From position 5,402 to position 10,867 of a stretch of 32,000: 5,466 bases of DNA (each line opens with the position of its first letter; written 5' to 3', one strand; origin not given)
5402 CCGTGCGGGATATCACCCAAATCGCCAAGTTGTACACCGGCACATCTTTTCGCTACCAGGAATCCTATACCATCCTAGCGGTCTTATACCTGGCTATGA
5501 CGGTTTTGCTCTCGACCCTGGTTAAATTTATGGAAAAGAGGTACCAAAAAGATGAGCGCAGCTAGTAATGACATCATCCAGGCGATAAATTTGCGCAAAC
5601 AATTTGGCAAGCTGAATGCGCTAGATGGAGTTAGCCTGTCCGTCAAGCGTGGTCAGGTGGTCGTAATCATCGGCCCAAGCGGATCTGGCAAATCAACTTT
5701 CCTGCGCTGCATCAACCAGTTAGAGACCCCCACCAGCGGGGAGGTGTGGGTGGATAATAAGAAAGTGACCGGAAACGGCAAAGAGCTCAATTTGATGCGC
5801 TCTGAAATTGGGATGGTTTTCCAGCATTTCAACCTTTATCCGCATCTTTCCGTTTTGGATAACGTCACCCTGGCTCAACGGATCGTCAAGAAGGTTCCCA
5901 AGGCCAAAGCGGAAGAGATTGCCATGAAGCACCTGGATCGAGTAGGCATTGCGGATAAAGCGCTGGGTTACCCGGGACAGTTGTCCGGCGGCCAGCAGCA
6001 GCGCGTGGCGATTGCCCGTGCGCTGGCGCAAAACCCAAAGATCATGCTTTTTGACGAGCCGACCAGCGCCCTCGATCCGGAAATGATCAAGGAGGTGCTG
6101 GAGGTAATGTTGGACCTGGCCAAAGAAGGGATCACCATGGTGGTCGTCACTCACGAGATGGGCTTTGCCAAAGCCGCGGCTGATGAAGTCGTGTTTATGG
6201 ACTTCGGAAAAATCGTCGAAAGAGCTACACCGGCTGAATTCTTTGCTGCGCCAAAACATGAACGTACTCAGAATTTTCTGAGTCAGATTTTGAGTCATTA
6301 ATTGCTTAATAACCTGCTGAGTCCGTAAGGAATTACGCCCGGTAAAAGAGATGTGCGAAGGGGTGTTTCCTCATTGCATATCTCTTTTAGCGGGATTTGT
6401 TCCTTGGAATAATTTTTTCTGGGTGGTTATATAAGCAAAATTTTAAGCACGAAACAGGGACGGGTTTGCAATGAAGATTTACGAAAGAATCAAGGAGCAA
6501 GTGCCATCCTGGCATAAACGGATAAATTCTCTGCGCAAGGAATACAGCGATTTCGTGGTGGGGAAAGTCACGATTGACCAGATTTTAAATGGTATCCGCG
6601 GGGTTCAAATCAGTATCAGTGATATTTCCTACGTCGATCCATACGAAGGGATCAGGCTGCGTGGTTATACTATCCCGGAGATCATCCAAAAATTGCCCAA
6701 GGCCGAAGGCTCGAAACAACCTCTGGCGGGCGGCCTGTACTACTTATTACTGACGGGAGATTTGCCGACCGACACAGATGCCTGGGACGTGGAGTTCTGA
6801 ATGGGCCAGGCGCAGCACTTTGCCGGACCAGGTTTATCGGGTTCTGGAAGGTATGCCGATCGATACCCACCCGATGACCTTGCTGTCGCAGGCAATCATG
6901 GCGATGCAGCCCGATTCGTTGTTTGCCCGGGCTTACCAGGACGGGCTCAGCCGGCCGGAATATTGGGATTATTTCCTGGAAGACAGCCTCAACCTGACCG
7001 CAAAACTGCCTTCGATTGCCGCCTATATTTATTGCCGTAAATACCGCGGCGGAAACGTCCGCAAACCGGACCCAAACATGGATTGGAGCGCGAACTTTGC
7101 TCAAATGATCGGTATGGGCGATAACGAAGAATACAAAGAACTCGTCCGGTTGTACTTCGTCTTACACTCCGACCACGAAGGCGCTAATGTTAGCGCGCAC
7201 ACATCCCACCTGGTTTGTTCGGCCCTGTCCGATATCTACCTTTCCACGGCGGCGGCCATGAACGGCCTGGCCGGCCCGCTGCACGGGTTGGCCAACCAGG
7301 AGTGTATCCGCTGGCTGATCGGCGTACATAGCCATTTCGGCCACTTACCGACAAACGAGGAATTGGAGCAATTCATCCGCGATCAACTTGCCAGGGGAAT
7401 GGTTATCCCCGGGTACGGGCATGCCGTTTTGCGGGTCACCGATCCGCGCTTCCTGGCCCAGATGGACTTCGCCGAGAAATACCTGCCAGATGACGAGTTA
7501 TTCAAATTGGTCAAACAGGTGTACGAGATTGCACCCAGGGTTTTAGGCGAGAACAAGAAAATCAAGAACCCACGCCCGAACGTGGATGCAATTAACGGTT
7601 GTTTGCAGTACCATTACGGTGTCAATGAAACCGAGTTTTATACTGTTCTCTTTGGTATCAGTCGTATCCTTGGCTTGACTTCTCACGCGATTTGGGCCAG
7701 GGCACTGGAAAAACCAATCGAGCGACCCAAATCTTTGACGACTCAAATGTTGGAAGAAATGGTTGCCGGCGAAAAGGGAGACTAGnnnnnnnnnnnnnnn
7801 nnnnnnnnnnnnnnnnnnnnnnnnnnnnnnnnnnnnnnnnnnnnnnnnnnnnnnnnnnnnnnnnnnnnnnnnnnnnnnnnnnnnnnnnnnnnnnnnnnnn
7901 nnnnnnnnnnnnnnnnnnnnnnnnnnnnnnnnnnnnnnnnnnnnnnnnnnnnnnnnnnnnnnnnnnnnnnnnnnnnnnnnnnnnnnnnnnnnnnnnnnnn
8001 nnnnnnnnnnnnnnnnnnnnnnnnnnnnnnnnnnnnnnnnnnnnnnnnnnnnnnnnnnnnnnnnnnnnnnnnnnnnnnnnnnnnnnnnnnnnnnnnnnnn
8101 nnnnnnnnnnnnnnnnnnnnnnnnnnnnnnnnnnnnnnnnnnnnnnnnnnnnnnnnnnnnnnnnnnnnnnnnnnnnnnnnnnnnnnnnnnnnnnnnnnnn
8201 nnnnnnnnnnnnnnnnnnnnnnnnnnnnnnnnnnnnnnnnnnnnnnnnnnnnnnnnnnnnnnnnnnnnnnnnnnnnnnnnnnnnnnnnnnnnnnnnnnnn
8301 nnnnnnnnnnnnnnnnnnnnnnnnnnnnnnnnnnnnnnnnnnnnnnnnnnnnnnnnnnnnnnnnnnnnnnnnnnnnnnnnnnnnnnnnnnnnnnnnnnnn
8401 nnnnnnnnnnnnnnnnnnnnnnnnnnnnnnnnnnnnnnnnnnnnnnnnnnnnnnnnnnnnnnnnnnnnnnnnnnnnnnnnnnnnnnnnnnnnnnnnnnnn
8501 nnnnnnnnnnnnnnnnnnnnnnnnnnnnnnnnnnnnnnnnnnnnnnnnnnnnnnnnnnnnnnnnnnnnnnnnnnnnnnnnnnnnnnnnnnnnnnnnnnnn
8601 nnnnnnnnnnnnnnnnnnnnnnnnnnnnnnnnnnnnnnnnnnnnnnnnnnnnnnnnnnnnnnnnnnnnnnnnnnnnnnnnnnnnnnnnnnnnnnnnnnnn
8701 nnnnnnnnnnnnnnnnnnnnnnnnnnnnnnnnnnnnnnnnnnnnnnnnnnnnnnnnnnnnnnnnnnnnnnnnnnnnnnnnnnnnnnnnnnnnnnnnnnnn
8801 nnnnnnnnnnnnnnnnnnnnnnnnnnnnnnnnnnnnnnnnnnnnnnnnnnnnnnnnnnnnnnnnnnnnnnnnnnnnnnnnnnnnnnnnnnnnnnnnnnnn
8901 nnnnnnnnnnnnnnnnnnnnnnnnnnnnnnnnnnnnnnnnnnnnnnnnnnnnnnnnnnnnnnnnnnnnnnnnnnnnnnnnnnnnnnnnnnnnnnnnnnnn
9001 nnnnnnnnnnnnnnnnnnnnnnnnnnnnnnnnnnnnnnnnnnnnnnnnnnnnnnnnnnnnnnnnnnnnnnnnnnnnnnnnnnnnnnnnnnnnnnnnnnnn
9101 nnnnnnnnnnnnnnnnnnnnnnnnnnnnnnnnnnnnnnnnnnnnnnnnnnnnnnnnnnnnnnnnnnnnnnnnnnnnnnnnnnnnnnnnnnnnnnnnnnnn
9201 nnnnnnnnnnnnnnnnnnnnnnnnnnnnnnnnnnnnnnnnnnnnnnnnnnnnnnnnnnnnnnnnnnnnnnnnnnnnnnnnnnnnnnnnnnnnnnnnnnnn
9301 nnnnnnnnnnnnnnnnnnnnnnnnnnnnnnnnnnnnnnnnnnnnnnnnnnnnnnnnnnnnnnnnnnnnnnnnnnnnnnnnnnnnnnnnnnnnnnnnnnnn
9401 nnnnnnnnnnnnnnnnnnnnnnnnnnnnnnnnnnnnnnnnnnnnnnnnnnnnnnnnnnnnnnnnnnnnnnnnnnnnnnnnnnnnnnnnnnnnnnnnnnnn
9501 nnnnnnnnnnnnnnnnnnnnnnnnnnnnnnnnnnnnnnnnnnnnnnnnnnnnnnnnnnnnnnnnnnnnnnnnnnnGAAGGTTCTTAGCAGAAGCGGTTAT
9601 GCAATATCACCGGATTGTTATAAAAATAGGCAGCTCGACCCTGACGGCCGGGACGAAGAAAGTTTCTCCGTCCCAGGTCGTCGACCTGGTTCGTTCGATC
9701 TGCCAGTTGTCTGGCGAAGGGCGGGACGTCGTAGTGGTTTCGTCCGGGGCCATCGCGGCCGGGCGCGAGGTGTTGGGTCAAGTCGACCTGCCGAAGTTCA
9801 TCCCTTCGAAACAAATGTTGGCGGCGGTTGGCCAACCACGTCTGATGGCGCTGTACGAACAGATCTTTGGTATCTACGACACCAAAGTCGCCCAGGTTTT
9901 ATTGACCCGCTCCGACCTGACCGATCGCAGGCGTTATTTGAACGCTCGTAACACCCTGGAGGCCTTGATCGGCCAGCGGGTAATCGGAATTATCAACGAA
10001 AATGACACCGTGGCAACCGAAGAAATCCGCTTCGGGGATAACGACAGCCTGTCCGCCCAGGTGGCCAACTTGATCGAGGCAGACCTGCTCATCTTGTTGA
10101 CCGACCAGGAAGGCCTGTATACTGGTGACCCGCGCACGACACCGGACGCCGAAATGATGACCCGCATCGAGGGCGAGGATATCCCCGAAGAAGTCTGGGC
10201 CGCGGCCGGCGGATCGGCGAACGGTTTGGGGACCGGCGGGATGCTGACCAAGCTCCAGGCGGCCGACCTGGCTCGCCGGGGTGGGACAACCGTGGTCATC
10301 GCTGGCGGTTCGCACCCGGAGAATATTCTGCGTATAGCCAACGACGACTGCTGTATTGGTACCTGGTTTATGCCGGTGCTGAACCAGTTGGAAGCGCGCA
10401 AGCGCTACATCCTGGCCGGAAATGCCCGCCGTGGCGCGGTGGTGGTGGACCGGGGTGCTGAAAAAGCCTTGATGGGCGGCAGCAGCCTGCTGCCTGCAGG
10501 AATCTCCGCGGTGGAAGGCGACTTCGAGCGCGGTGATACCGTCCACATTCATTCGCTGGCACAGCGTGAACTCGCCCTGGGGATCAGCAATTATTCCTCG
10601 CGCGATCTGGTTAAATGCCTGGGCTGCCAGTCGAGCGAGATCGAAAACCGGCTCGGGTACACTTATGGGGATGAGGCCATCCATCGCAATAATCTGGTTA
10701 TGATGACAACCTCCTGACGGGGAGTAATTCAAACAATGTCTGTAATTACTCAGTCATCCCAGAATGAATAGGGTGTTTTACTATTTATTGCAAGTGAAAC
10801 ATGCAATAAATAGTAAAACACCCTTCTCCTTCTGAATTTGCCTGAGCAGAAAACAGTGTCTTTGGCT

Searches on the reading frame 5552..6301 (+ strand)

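Call 25: search_protein_families(library=pfam, proteins=[window:5552-6301:+], max_evalue=0.00001)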
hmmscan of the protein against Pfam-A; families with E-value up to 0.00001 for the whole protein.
window:5552-6301:+ (249 aa): 5 families
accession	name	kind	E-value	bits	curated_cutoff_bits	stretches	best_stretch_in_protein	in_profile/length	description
PF00005.33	ABC_tran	-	1.7e-40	139.2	25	1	24-172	1-137/137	ABC transporter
PF13304.12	AAA_21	-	7.8e-15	56.2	27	1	141-203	235-300/304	AAA domain, putative AbiEii toxin, Type IV TA system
PF02463.25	SMC_N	-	4.7e-09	36.4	40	1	35-214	25-209/220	RecF/RecN/SMC N terminal domain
PF09818.15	ABC_ATPase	-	3.9e-06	26.5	23.2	0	29-56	75-101/283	P-loop domain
PF13175.12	AAA_15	-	7.2e-06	26.3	32.1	0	36-125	25-104/374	AAA ATPase domain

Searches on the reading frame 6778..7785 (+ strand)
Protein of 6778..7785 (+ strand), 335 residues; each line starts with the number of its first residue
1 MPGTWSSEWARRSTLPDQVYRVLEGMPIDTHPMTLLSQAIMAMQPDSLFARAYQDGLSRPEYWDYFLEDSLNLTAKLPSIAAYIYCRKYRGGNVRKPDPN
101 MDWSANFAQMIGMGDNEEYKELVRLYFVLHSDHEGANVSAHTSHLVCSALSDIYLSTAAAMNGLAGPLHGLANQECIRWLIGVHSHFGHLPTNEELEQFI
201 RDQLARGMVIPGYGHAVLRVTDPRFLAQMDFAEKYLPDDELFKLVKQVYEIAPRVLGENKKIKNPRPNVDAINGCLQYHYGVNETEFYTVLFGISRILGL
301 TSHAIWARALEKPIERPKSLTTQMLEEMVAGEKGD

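Call 25: search_protein_families(library=pfam, proteins=[window:6778-7785:+], max_evalue=0.00001)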
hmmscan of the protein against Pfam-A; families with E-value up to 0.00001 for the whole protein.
window:6778-7785:+ (335 aa): 1 family
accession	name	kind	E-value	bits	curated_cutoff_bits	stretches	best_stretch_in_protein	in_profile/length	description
PF00285.26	Citrate_synt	-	1.1e-82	278.4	27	1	5-318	60-357/357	Citrate synthase, C-terminal domain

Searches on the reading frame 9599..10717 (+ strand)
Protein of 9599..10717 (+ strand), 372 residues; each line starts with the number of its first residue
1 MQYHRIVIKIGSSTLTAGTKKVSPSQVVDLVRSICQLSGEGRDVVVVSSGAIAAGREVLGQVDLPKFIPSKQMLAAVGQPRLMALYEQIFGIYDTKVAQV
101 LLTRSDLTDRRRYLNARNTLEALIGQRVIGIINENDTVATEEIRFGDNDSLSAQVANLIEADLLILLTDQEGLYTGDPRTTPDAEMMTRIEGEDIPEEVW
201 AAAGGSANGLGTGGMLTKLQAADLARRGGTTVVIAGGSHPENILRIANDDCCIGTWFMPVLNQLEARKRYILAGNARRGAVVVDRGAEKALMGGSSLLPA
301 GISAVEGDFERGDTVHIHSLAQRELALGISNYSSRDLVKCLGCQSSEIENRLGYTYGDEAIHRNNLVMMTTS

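Call 25: search_protein_families(library=pfam, proteins=[window:9599-10717:+], max_evalue=0.00001)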
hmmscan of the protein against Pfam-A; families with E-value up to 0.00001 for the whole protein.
window:9599-10717:+ (372 aa): 2 families
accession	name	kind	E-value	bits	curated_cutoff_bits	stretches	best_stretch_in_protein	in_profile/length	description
PF00696.33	AA_kinase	-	2.2e-41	142.6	24.9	1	5-235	2-233/234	Amino acid kinase family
PF01472.26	PUA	-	1.8e-21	76.3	24.8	1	279-350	1-72/74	PUA domain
